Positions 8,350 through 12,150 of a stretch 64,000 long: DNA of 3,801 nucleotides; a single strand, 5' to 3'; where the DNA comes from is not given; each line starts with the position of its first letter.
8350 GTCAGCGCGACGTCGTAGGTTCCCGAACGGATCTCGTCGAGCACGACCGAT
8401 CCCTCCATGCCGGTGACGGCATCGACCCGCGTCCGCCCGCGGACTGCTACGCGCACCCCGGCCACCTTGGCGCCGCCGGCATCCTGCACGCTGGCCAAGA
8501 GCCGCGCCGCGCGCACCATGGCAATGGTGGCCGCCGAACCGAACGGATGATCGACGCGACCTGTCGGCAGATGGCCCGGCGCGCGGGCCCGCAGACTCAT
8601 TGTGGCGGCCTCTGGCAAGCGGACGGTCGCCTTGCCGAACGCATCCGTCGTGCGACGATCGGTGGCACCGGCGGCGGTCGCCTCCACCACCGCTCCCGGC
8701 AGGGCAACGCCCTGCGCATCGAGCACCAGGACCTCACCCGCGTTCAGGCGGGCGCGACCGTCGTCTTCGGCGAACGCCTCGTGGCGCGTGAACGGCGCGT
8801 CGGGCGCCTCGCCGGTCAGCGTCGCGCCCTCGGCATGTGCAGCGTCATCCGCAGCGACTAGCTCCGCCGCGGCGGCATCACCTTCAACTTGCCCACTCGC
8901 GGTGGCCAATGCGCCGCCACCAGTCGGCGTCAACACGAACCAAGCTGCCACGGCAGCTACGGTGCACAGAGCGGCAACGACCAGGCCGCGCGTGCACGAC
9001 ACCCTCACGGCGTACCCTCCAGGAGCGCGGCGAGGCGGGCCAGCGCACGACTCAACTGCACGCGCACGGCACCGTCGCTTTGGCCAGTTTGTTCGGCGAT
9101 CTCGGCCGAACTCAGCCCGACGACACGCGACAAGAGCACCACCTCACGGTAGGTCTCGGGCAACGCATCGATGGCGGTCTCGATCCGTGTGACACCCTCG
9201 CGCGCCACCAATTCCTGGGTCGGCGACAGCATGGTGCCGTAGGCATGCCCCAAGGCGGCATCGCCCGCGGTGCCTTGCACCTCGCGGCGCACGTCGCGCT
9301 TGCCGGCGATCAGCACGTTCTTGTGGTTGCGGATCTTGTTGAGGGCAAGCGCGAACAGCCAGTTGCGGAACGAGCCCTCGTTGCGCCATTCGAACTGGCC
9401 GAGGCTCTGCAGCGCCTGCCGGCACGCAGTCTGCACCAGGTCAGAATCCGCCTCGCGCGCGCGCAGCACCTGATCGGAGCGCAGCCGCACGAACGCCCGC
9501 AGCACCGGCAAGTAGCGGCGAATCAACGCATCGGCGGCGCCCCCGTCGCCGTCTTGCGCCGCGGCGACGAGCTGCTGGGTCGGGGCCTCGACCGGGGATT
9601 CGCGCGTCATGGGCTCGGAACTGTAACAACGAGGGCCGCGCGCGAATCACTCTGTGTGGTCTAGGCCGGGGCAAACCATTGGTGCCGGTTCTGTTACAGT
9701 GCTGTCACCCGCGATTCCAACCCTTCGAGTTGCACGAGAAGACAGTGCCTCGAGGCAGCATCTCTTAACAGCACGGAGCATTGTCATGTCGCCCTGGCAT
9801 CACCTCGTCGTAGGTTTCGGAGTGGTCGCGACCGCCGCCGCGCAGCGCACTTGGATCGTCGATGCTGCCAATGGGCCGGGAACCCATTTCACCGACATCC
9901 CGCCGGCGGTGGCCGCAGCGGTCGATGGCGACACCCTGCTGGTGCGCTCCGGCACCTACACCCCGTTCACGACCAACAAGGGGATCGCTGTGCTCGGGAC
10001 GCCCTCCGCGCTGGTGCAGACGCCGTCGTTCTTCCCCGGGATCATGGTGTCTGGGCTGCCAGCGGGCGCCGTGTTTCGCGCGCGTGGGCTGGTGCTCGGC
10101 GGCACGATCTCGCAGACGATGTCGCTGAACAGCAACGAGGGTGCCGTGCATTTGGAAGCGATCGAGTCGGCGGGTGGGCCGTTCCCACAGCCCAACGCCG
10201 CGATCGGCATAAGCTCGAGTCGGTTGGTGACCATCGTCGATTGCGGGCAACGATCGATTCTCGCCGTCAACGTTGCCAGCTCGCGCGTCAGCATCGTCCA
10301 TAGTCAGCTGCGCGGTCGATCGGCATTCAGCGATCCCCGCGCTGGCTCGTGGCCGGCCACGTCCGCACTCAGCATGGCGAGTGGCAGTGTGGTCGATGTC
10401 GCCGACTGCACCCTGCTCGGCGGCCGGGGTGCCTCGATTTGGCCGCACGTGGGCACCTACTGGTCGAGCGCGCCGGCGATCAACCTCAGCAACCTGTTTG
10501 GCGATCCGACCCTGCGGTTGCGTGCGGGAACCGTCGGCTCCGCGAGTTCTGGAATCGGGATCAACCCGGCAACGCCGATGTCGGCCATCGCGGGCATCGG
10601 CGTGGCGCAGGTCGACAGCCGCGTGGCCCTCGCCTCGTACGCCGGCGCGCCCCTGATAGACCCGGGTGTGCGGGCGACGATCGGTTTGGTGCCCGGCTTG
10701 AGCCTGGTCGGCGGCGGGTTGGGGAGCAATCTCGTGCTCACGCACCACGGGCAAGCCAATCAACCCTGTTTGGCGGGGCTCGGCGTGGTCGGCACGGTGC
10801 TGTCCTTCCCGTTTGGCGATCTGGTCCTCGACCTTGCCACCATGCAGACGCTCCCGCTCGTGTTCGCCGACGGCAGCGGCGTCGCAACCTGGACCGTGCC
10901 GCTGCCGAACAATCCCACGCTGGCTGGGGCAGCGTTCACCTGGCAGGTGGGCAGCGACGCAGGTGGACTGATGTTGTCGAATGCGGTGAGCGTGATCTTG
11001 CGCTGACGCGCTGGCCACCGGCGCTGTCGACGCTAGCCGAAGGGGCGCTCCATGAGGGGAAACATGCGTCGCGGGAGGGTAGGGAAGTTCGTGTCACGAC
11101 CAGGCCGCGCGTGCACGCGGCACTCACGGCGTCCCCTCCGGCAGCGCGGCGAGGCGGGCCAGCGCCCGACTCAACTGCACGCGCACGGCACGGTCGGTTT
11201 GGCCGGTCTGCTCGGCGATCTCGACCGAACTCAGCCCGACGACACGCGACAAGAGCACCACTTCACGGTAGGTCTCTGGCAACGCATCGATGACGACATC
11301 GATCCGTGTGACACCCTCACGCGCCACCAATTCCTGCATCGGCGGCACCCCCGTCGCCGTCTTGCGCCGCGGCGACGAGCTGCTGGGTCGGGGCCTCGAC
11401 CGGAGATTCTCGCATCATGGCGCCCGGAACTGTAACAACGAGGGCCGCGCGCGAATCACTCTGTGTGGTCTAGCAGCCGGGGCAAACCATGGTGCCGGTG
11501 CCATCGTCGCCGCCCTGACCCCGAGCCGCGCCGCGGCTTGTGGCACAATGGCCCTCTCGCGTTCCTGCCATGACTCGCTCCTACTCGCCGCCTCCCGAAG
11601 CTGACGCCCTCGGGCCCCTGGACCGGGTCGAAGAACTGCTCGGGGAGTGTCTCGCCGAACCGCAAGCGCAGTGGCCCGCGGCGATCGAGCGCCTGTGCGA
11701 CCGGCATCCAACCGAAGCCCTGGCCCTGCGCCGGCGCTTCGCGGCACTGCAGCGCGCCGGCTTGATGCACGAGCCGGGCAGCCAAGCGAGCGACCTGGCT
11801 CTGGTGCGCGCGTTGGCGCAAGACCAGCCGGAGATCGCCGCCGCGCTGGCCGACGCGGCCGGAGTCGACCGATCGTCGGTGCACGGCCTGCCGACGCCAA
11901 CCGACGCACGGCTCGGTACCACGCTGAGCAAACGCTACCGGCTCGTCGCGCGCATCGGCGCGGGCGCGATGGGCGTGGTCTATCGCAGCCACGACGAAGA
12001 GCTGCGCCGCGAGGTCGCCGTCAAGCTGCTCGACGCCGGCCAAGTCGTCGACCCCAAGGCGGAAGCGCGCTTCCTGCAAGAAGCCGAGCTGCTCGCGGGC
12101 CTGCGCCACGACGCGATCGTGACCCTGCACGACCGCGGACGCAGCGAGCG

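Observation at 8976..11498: Segmental duplication that copied a sigma gene with its promoter; the promoter stayed perfect while the coding copy decayed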

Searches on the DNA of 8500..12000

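Call 43: search_rna_families(source=window, start=8500, end=12000, threshold=evalue, max_evalue=1)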
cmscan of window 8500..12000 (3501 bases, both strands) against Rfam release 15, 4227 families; matches with E-value up to 1: 1.
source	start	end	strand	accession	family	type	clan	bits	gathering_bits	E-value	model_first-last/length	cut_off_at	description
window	11499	11545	+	RF00498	EAV_LTH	Cis-reg; leader;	-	18.6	70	0.66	1-45/45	no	Equine arteritis virus leader TRS hairpin (LTH)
